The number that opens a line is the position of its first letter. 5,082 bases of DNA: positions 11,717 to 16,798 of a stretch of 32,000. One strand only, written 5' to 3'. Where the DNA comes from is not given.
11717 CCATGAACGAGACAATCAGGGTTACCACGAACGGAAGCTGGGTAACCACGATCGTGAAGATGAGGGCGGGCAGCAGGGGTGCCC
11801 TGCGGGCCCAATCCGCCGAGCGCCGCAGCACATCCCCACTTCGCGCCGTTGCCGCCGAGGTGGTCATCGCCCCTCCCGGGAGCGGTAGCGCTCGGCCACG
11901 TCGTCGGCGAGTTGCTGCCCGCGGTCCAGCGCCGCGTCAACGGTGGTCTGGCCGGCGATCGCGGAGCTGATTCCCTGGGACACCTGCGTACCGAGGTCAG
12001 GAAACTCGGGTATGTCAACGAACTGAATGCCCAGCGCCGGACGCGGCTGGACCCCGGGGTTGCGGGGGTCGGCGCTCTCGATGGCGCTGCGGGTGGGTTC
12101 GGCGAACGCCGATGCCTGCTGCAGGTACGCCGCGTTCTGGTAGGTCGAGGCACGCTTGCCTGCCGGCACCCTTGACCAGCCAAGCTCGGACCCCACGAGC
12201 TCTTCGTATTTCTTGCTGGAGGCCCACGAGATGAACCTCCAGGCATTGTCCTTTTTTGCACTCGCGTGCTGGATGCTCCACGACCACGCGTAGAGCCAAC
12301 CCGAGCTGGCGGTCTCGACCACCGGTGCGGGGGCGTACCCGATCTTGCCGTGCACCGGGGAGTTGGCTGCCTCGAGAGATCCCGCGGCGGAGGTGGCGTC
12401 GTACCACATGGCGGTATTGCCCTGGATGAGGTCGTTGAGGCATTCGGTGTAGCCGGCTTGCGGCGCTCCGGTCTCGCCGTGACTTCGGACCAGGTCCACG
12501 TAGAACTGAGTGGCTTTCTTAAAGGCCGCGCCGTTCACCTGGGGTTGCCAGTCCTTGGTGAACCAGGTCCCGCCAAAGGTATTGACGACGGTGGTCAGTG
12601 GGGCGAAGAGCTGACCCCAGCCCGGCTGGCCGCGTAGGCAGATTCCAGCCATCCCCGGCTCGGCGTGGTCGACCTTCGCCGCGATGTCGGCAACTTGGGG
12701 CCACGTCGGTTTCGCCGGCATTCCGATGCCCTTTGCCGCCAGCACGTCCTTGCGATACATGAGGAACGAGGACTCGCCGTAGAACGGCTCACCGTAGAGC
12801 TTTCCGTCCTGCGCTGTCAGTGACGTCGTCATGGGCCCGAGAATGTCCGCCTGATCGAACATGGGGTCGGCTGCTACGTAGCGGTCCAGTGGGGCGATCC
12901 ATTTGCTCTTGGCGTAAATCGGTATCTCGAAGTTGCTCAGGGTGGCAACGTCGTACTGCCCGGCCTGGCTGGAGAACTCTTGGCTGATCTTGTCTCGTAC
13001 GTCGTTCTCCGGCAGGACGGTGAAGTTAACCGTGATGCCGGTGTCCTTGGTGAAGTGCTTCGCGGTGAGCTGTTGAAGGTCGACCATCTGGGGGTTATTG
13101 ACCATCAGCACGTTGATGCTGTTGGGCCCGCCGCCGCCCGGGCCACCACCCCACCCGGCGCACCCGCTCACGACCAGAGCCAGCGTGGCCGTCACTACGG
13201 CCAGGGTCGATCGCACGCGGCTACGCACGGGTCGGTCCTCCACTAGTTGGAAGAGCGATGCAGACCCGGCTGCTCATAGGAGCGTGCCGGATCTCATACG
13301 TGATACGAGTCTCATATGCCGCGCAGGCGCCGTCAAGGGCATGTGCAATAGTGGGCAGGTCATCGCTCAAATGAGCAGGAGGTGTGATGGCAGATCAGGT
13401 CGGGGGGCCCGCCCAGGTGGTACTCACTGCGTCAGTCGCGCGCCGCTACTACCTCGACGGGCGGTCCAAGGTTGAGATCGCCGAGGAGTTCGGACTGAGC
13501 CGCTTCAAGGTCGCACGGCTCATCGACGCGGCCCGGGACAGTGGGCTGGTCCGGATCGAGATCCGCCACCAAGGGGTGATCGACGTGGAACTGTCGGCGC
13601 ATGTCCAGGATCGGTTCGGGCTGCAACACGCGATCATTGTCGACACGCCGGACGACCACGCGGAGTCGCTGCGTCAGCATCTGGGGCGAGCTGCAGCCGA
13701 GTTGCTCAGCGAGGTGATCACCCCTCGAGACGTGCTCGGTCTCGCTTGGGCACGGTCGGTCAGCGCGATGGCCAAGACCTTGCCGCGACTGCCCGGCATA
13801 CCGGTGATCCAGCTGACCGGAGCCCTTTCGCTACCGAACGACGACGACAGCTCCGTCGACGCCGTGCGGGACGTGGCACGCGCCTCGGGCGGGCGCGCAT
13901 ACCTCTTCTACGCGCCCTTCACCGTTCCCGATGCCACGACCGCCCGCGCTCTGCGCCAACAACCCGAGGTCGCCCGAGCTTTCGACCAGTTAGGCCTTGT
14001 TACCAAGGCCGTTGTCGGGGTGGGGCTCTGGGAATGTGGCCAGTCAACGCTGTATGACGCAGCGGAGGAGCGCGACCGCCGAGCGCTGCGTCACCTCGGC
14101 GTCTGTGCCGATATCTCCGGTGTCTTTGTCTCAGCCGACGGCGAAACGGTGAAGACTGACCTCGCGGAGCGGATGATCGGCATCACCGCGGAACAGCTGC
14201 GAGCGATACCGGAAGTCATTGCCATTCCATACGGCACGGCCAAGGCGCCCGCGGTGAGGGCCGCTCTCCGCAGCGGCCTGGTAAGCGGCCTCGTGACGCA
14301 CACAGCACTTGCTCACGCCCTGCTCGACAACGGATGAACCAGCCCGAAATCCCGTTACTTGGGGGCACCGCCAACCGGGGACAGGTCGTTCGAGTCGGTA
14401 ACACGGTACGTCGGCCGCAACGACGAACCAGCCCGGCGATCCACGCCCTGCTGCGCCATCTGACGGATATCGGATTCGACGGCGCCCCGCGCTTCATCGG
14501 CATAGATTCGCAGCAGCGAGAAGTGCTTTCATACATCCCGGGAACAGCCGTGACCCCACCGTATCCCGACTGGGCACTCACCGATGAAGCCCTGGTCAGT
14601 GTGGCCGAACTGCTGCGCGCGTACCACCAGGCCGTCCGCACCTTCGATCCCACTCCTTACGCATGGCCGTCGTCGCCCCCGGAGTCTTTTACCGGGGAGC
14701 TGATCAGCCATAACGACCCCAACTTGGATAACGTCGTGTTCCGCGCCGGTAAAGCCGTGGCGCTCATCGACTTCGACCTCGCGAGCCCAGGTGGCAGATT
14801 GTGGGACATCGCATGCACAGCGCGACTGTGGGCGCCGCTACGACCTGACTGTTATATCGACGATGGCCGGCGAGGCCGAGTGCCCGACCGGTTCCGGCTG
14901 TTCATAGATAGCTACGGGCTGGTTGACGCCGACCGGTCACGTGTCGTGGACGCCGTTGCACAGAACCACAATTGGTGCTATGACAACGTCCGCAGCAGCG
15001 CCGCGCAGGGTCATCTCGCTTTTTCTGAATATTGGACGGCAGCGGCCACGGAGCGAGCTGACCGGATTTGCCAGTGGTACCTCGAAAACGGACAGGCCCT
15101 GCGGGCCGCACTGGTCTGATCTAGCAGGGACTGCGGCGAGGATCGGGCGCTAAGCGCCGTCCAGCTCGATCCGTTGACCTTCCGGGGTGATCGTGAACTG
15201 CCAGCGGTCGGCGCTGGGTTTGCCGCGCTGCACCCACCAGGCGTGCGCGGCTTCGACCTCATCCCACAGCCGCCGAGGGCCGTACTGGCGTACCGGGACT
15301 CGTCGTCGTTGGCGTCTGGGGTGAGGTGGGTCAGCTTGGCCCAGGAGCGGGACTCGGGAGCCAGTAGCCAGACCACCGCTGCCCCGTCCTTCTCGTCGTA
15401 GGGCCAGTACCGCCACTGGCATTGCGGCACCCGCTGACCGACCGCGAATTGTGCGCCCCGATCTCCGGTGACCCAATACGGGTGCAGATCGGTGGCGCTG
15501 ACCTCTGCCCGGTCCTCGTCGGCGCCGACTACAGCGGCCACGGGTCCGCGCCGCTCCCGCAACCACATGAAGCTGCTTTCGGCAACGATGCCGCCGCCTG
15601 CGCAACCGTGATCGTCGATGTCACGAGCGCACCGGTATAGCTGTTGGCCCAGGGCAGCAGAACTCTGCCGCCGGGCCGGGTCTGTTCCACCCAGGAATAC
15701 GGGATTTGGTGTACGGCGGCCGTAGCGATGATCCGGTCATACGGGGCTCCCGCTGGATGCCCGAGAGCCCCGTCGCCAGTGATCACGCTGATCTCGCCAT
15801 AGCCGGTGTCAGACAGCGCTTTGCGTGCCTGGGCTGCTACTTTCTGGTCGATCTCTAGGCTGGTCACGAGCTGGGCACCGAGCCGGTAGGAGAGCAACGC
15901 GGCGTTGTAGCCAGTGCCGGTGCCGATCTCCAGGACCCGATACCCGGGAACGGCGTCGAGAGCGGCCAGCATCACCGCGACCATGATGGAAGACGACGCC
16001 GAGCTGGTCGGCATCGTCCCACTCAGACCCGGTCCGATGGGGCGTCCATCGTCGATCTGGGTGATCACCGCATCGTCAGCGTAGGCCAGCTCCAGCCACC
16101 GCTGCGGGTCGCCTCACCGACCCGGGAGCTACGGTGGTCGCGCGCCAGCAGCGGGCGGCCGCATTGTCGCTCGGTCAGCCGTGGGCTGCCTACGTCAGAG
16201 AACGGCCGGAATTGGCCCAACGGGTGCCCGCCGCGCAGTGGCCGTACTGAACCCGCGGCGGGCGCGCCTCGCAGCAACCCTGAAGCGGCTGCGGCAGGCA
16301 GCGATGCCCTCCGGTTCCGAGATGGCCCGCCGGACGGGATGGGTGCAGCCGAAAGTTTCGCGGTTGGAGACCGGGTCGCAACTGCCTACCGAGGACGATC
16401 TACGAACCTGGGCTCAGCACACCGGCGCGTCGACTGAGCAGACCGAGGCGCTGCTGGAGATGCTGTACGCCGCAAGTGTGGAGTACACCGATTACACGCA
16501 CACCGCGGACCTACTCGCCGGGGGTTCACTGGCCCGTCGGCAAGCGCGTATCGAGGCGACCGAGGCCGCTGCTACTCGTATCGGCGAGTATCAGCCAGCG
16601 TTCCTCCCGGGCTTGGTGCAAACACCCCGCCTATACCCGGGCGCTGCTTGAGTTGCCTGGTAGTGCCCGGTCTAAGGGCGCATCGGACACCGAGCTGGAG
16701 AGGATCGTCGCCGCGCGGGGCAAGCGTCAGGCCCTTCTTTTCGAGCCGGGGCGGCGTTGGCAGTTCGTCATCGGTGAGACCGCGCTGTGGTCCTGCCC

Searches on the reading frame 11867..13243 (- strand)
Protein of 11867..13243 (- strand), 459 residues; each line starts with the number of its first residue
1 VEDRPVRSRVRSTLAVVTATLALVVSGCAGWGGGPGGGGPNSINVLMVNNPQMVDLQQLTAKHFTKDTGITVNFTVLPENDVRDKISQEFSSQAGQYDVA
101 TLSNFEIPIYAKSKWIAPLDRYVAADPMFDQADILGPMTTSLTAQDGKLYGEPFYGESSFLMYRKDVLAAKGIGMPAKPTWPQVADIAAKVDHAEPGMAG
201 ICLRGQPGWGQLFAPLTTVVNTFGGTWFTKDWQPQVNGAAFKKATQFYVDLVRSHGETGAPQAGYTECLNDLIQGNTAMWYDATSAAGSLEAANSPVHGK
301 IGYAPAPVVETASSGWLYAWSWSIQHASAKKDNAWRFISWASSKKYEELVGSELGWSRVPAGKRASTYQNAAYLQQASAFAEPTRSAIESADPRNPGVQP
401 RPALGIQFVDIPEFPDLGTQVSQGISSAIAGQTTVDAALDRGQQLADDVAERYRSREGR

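Call 58: search_protein_families(library=pfam, proteins=[window:11867-13243:-], max_evalue=0.00001)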
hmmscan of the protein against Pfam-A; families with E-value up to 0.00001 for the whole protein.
window:11867-13243:- (459 aa): 2 families
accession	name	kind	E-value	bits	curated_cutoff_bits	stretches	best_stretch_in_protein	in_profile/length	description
PF01547.30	SBP_bac_1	-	9.8e-46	157.6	26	1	51-347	2-306/307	Bacterial extracellular solute-binding protein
PF13416.11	SBP_bac_8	-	1e-18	68.5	27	1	61-347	3-249/279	Bacterial extracellular solute-binding protein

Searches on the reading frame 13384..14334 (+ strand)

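Call 58: search_protein_families(library=pfam, proteins=[window:13384-14334:+], max_evalue=0.00001)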
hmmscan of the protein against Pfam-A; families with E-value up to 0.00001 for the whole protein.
window:13384-14334:+ (317 aa): 1 family
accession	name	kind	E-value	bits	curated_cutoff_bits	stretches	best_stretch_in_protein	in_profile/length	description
PF04198.19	Sugar-bind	-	9.6e-55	186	27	1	68-314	7-256/257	Putative sugar-binding domain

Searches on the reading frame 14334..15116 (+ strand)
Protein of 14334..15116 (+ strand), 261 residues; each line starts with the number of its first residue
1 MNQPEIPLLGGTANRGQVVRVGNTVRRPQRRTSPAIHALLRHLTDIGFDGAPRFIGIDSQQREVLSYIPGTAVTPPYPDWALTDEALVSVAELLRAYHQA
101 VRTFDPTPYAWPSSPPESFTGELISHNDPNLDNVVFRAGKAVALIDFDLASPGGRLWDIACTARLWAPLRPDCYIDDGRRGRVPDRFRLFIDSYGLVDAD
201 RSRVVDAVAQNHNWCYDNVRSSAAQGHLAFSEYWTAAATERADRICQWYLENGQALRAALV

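Call 59: search_protein_families(library=pfam, proteins=[window:14334-15116:+], max_evalue=0.00001)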
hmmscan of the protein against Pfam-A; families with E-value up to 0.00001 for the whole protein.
window:14334-15116:+ (261 aa): 1 family
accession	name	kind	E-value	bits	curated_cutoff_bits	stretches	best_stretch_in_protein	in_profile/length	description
PF01636.29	APH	-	5.7e-13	49.6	23.2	1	124-181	170-229/239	Phosphotransferase enzyme family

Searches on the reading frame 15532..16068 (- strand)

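Call 59: search_protein_families(library=pfam, proteins=[window:15532-16068:-], max_evalue=0.00001)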
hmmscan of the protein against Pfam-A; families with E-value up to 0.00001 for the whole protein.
window:15532-16068:- (179 aa): 2 families
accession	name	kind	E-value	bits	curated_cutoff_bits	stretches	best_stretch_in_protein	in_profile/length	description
PF01135.25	PCMT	-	3.1e-31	109.2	20.3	1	23-144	55-177/210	Protein-L-isoaspartate(D-aspartate) O-methyltransferase (PCMT)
PF13649.12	Methyltransf_25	-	1.4e-08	35.8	27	1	45-124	1-79/97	Methyltransferase domain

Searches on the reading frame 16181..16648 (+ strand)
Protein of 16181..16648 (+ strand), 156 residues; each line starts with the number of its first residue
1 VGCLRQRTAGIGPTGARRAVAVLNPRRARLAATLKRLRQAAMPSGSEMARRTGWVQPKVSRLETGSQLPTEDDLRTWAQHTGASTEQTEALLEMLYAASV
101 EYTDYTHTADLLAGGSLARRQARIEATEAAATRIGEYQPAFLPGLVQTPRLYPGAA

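Call 59: search_protein_families(library=pfam, proteins=[window:16181-16648:+], max_evalue=0.00001)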
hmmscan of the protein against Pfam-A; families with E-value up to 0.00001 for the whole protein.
window:16181-16648:+ (156 aa): 1 family
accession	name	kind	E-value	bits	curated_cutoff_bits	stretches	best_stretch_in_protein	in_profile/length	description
PF13560.12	HTH_31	-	5.2e-12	46.3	27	1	29-91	1-64/64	Helix-turn-helix domain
